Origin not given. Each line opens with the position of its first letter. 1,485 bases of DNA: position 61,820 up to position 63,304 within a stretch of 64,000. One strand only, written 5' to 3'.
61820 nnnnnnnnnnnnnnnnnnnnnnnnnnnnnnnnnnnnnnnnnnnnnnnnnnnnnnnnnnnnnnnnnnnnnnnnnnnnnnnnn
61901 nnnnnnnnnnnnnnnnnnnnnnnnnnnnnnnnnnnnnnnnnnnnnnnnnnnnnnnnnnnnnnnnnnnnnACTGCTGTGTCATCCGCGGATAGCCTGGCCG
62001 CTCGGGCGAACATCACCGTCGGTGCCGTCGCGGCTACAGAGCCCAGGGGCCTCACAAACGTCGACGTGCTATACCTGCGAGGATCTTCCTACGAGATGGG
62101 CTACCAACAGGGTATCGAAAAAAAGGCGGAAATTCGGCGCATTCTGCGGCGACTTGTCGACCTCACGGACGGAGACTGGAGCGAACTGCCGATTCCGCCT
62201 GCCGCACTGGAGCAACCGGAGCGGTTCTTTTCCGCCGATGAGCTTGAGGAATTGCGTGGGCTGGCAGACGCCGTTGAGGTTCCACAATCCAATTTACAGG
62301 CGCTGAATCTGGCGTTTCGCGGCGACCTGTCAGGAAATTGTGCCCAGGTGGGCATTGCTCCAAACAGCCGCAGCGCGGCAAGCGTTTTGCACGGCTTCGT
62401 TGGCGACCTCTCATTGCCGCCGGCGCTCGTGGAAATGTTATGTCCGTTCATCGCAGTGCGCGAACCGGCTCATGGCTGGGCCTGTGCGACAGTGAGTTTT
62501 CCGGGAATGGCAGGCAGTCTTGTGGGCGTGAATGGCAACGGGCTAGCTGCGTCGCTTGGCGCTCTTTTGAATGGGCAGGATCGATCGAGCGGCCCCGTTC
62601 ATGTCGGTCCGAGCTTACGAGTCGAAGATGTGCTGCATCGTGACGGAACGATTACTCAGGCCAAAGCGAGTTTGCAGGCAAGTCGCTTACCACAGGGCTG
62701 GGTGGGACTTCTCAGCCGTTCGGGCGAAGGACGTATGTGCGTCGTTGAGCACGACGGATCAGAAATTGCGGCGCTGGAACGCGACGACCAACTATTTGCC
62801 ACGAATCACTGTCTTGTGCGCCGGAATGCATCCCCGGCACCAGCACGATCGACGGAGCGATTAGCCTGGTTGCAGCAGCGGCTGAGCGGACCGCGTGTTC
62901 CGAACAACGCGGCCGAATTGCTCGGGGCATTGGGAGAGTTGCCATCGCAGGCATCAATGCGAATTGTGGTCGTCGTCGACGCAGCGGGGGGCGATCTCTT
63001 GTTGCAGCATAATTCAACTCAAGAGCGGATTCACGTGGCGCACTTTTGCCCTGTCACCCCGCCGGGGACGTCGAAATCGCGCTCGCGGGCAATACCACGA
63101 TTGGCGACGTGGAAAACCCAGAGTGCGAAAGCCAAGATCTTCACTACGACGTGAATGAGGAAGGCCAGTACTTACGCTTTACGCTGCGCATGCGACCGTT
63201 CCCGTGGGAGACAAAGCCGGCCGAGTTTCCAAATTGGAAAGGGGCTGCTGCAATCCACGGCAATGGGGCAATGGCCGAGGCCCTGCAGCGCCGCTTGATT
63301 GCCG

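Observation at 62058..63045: In-line peptidase-C45 / isopenicillin-N-acyltransferase-like Ntn-hydrolase domain between the ACPs and the KR of a PKS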

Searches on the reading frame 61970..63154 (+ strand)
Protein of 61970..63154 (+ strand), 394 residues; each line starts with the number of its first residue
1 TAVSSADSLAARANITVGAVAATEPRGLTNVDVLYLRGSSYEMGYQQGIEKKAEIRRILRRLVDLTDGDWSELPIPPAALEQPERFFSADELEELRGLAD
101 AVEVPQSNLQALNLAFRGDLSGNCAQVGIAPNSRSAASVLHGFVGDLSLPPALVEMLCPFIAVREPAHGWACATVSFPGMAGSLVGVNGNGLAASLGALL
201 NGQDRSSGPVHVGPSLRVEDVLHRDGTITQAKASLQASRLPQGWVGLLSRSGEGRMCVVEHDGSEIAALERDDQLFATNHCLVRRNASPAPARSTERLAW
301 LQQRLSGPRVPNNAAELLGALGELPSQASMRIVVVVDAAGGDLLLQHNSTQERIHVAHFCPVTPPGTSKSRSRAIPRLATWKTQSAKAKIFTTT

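Call 9: search_protein_families(library=pfam, proteins=[window:61970-63154:+], max_evalue=10)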
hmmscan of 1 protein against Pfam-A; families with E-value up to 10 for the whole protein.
window:61970-63154:+ (394 aa): 1 family
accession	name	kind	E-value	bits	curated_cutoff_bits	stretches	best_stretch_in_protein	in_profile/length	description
PF03417.21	AAT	-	0.067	13.3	23.2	1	173-319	34-182/225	Acyl-coenzyme A:6-aminopenicillanic acid acyl-transferase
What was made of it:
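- On Peptidase C45 / IAT-like Ntn hydrolases (NCBIfam NF040521, Pfam PF03417): Pfam PF03417 is NOT met by the window copy (13.3 bits against 23.2, call 9).
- Checked: Pfam PF03417 itself is sub-threshold on the window copy (13.3 bits against GA 23.2, call 9).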

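Call 10: search_solved_structures(query=window:62030-63046:+, max_evalue=10, show_alignments=2)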
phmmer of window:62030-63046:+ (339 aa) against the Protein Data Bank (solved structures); distinct sequences matched with E-value up to 10: 4.
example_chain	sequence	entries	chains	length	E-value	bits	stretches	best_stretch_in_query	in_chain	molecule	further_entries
2x1c_A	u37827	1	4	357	0.27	13.5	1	16-200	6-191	ACYL-COENZYME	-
2x1d_A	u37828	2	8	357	0.29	13.4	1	16-199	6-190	ACYL-COENZYME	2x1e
7nhn_j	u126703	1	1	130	0.58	12.4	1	136-218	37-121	30S ribosomal protein S9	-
5myj_AI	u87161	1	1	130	0.89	11.7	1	127-211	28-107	30S ribosomal protein S9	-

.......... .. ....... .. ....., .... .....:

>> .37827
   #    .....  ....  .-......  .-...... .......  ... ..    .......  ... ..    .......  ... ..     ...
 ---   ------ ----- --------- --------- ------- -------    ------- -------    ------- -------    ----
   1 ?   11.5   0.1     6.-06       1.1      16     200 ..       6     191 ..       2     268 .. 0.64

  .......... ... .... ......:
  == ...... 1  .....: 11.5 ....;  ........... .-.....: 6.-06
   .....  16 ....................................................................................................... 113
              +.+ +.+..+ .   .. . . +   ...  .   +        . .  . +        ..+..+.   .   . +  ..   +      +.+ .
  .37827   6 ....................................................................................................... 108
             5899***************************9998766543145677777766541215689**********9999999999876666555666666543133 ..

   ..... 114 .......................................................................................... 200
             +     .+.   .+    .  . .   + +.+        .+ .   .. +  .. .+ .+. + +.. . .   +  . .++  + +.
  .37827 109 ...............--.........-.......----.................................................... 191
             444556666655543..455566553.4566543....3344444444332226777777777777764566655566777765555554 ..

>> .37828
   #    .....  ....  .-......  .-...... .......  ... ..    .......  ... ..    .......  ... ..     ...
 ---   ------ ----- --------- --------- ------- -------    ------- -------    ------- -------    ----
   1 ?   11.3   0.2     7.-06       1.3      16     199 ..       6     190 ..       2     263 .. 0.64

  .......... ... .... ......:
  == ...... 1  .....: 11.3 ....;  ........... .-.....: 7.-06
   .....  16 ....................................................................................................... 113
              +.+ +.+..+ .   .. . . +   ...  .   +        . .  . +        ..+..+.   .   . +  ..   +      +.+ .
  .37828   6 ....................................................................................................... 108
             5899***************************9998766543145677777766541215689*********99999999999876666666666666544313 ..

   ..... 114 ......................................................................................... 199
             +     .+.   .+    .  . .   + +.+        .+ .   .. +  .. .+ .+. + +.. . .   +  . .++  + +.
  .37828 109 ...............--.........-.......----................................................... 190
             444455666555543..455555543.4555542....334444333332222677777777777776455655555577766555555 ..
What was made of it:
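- Tried and rejected: Pfam gave 13.3 bits (call 9) and phmmer against PDB gave E=0.27 (call 10).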

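Call 11: find_homologous_proteins(query=window:62030-63046:+, max_evalue=0.001)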
Query window:62030-63046:+ (339 aa): 2 proteins with E <= 0.001 among 8000 candidates.
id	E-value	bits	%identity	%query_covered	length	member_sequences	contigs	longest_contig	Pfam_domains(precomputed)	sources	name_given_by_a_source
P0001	6.9e-66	241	53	68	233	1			-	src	-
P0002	1.2e-45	174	54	47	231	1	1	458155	-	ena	-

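Call 13: find_encoding_contigs(protein=P0002, flank=10000, max_places=4)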
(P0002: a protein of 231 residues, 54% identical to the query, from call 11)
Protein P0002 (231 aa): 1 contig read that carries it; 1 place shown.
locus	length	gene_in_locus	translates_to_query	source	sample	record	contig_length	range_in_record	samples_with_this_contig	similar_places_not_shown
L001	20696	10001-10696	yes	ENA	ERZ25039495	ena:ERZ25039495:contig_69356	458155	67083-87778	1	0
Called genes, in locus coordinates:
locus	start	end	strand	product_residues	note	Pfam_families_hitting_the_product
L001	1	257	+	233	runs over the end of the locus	-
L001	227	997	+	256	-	PF00501:AMP-binding, PF13193:AMP-binding_C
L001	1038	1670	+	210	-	PF00753:Lactamase_B, PF23023:Anti-Pycsar_Apyc1 (faint), PF12706:Lactamase_B_2 (weak)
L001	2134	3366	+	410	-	PF01073:3Beta_HSD, PF01370:Epimerase, PF07993:NAD_binding_4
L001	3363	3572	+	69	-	-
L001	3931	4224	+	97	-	PF00109:ketoacyl-synt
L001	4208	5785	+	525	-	PF00109:ketoacyl-synt, PF00108:Thiolase_N (faint), PF02801:Ketoacyl-synt_C, PF16197:KAsynt_C_assoc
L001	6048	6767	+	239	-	PF02801:Ketoacyl-synt_C (faint)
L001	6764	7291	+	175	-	PF00550:PP-binding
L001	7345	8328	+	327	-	PF00698:Acyl_transf_1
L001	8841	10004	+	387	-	PF00550:PP-binding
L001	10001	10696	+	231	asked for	-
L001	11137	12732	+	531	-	PF08659:KR, PF00106:adh_short (weak), PF13561:adh_short_C2 (weak)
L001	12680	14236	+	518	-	PF00106:adh_short (faint), PF08659:KR, PF13561:adh_short_C2 (weak)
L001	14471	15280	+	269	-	PF21089:PKS_DH_N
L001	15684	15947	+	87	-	PF01648:ACPS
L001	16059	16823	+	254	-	PF00106:adh_short, PF08659:KR, PF13561:adh_short_C2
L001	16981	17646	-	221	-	-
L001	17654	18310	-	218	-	PF00668:Condensation (weak)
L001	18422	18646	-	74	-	-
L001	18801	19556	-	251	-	PF00873:ACR_tran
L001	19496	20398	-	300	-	PF00873:ACR_tran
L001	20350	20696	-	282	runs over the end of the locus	PF00873:ACR_tran, PF03176:MMPL (weak)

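Call 15: find_related_loci(query=window:62030-63046:+, collection=genome_contigs, flank=10000)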
Query window:62030-63046:+ (339 aa) in genome_contigs; peptide patterns used: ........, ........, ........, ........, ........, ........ (x = any residue, [..] = any of these).
273 stretches matched a pattern; 125 encode a relative of the query (tblastn E <= 1e-3); the best 80 are kept; 80 distinct loci.
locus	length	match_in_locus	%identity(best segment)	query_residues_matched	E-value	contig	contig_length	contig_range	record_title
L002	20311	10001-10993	54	6-336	4e-107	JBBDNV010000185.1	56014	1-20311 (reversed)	MAG: Pirellulales bacterium isolate LejiaB_63_21 Lejia_B_718_length_56014_cov_12, whole genome shotgun sequence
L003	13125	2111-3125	73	1-336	4e-139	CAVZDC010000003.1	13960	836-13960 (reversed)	MAG: Pirellulales bacterium isolate MFD00822.bin.2.181 genome assembly, contig: contig_134911, whole genome shotgun sequ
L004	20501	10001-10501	33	13-168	3e-16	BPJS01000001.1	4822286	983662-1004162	MAG: Isosphaeraceae bacterium KatS3mg108 DNA, contig_14710, whole genome shotgun sequence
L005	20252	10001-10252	45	11-94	3e-14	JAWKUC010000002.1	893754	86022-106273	MAG: Planctomycetaceae bacterium isolate ABC1.68 ABC1.68.fa-2, whole genome shotgun sequence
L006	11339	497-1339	25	10-285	8e-14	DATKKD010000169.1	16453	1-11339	MAG TPA_asm: Thermoplasmatota archaeon isolate SMAG_U14648 k141_3967040, whole genome shotgun sequence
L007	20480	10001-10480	31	13-168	3e-13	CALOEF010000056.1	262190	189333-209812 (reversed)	MAG: uncultured Planctomycetaceae bacterium isolate LOGT_bin.0230 genome assembly, contig: contig_27554, whole genome sh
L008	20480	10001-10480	29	13-168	4e-13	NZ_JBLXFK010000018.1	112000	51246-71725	MAG: Gimesia sp. isolate ET02-14 T02maxbin_out.050RE.5K@18, whole genome shotgun sequence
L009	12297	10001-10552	31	13-197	4e-13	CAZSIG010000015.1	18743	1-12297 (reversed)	MAG TPA_asm: uncultured Anaerolineales bacterium isolate binchicken_co15_120 genome assembly, contig: NODE_1633_length_1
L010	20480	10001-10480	30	13-168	8e-13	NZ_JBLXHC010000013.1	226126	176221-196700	MAG: Gimesia sp. isolate ET05-12 T05maxbin_out.043RE.5K@13, whole genome shotgun sequence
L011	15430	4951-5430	29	13-168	9e-13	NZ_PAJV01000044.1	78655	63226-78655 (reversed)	MAG: Gimesia sp. isolate SAT87 MHASMcontig_1756312, whole genome shotgun sequence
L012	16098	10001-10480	28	13-168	2e-12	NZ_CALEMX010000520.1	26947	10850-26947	MAG: uncultured Gimesia sp. isolate ERR2206771_bin.19_CONCOCT_v1.1_MAG ERZ888641.1387, whole genome shotgun sequence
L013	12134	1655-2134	30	13-168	2e-12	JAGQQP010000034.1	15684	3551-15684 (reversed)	MAG: Planctomycetaceae bacterium isolate HKST-UBA69 NODE_34_length_15684_cov_3.412956, whole genome shotgun sequence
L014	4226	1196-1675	30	13-168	4e-12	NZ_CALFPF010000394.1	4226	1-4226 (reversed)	MAG: uncultured Gimesia sp. isolate ERR2206780_bin.84_CONCOCT_v1.1_MAG ERZ890250.12398, whole genome shotgun sequence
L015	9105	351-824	31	13-173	9e-12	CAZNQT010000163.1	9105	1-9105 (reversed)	MAG TPA_asm: uncultured Pirellulales bacterium isolate SRP323688_co1_253 genome assembly, contig: NODE_11213_length_9105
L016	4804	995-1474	28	13-168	5e-12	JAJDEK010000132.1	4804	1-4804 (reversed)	MAG: Planctomycetaceae bacterium isolate OFTM93 OFTM93_131, whole genome shotgun sequence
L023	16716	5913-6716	26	11-271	2e-11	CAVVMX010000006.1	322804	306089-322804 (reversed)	MAG: uncultured Chloroflexia bacterium isolate MFD00709.bin.2.156 genome assembly, contig: contig_16660, whole genome sh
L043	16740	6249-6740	29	11-173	4e-10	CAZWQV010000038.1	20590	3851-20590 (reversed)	MAG TPA_asm: uncultured Thermoplasmatales archaeon isolate binchicken_co129_722 genome assembly, contig: NODE_7408_lengt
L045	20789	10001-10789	25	10-260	7e-10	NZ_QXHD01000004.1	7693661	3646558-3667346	Adonisia turfae CCMR0081 Scaffold_3b, whole genome shotgun sequence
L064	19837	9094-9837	22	11-242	2e-9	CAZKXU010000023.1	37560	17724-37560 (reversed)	MAG TPA_asm: uncultured Bdellovibrionales bacterium isolate SRP150892_co2_139 genome assembly, contig: NODE_1301_length_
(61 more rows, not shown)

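Call 18: search_protein_families(library=pfam, proteins=[L002:4268-15271:+], max_evalue=0.1)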
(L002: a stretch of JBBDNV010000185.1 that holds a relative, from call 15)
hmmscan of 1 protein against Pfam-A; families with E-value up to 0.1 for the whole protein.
L002:4268-15271:+ (3667 aa): 13 families
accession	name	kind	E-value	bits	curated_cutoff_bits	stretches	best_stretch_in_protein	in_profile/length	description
PF00109.32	ketoacyl-synt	-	4.5e-97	325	20.8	2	11-292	3-251/252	Beta-ketoacyl synthase, N-terminal domain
PF08659.16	KR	-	6.7e-60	202.5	22.6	2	3075-3296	1-179/180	KR domain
PF02801.28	Ketoacyl-synt_C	-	2.3e-46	157.1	20.8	2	302-417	2-118/119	Beta-ketoacyl synthase, C-terminal domain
PF00698.26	Acyl_transf_1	-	1.5e-33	117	32.7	1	1215-1488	2-272/319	Acyl transferase domain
PF00550.31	PP-binding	-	5e-30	104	20.8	3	995-1061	3-67/67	Phosphopantetheine attachment site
PF00106.31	adh_short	-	1.9e-16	60.6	26.6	2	3151-3267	32-152/195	short chain dehydrogenase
PF13561.12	adh_short_C2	-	4.6e-13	49.7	27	2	3157-3237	33-114/236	Enoyl-(Acyl carrier protein) reductase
PF21089.3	PKS_DH_N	-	2.6e-09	37.4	27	1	3395-3477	13-94/103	Polyketide synthase dehydratase domain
PF16197.11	KAsynt_C_assoc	-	8.4e-09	36.3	33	1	421-474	2-50/111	Ketoacyl-synthetase C-terminal extension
PF00108.29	Thiolase_N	-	2.8e-05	24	26.4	1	208-244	76-112/260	Thiolase, N-terminal domain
PF14765.12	PS-DH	-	0.0057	16.6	23.7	1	3582-3664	72-160/166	Polyketide synthase dehydratase N-terminal domain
PF01370.27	Epimerase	-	0.041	13.7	20.9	0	2610-2706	29-117/240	NAD dependent epimerase/dehydratase family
PF07977.19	FabA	-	0.081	13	23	0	3409-3487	37-113/138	FabA-like domain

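Call 22: search_protein_families(library=pfam, proteins=[L004:9827-11080:+, L007:9908-11071:+, L009:9818-11095:+, L006:296-1696:+, L023:5799-6980:+, L045:9482-11170:+, L015:177-2384:+, L064:8923-10152:+, L043:6066-7415:+, L002:9941-11059:+], max_evalue=1)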
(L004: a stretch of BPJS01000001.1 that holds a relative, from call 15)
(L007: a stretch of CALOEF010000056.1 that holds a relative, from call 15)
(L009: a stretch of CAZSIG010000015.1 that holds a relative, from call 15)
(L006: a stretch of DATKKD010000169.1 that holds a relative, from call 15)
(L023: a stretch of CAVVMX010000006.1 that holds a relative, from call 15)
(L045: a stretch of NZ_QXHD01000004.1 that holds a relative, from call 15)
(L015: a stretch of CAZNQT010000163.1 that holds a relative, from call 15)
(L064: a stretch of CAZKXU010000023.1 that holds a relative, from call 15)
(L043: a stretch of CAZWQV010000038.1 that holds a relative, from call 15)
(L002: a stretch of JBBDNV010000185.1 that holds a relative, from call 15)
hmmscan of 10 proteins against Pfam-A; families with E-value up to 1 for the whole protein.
L004:9827-11080:+ (418 aa): 1 family
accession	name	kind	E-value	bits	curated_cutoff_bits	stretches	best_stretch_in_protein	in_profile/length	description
PF03417.21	AAT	-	1.1e-08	35.5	23.2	1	207-290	31-116/225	Acyl-coenzyme A:6-aminopenicillanic acid acyl-transferase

L007:9908-11071:+ (388 aa): 1 family
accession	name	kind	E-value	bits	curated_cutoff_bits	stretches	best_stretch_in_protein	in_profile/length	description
PF03417.21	AAT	-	1.6e-07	31.7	23.2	1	140-270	4-130/225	Acyl-coenzyme A:6-aminopenicillanic acid acyl-transferase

L009:9818-11095:+ (426 aa): 3 families
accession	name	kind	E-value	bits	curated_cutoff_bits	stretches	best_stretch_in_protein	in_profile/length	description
PF03417.21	AAT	-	1.9e-12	47.8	23.2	1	190-403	23-223/225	Acyl-coenzyme A:6-aminopenicillanic acid acyl-transferase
PF05592.18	Bac_rhamnosid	-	0.017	15.5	22.2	1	253-312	42-102/102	Bacterial alpha-L-rhamnosidase concanavalin-like domain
PF07062.17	Clc-like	-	0.27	11.1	24.9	1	19-49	8-38/212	Clc-like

L006:296-1696:+ (467 aa): 2 families
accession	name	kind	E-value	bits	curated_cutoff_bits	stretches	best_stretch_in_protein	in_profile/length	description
PF03417.21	AAT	-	2e-06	28.1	23.2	1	199-285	21-107/225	Acyl-coenzyme A:6-aminopenicillanic acid acyl-transferase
PF02275.23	CBAH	-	0.17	12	20.4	1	202-296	47-145/316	Linear amide C-N hydrolases, choloylglycine hydrolase family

L023:5799-6980:+ (394 aa): 1 family
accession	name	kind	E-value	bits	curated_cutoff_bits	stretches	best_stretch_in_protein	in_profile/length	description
PF03417.21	AAT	-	4.9e-06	26.8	23.2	1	153-310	8-142/225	Acyl-coenzyme A:6-aminopenicillanic acid acyl-transferase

L045:9482-11170:+ (563 aa): 1 family
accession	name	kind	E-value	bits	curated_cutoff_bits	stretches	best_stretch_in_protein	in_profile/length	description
PF03417.21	AAT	-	7.6e-11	42.6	23.2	1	316-492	25-188/225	Acyl-coenzyme A:6-aminopenicillanic acid acyl-transferase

L015:177-2384:+ (736 aa): 10 families
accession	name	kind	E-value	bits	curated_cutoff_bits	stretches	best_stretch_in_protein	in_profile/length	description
PF03417.21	AAT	-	4.4e-10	40.1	23.2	1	159-275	3-114/225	Acyl-coenzyme A:6-aminopenicillanic acid acyl-transferase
PF00326.27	Peptidase_S9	-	1e-08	35.4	22.6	1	573-701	43-169/213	Prolyl oligopeptidase family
PF09752.15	ABHD18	-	7.1e-07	29.1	21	1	451-670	28-250/351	Alpha/beta hydrolase domain containing 18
PF05448.18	AXE1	-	0.00011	21.5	21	1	575-693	157-280/321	Acetyl xylan esterase (AXE1)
PF12146.15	Hydrolase_4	-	0.00014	21.7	27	1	527-628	23-109/239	Serine aminopeptidase, S33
PF20434.5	BD-FAE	-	0.00032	20.7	26.8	1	591-700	86-213/215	BD-FAE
PF01738.24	DLH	-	0.0042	17.1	21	1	502-624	7-127/217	Dienelactone hydrolase family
PF03959.19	FSH1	-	0.0048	17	21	1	597-714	104-200/211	Serine hydrolase (FSH1)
PF12697.13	Abhydrolase_6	-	0.026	15.6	26.3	0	582-709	52-199/217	Alpha/beta hydrolase family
PF10142.15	PhoPQ_related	-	0.25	10.5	20.3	1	652-697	238-282/367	PhoPQ-activated pathogenicity-related protein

L064:8923-10152:+ (410 aa): 1 family
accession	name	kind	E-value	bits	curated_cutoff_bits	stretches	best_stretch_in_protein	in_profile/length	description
PF03417.21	AAT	-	5.2e-07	30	23.2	1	214-306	32-124/225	Acyl-coenzyme A:6-aminopenicillanic acid acyl-transferase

L043:6066-7415:+ (450 aa): 1 family
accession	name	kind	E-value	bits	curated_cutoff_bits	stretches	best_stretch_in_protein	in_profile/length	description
PF03417.21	AAT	-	4.9e-08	33.4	23.2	1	188-339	19-158/225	Acyl-coenzyme A:6-aminopenicillanic acid acyl-transferase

L002:9941-11059:+ (373 aa): 0 families
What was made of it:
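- Nine of nine scanned free-standing relatives pass the PF03417 threshold (call 22).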
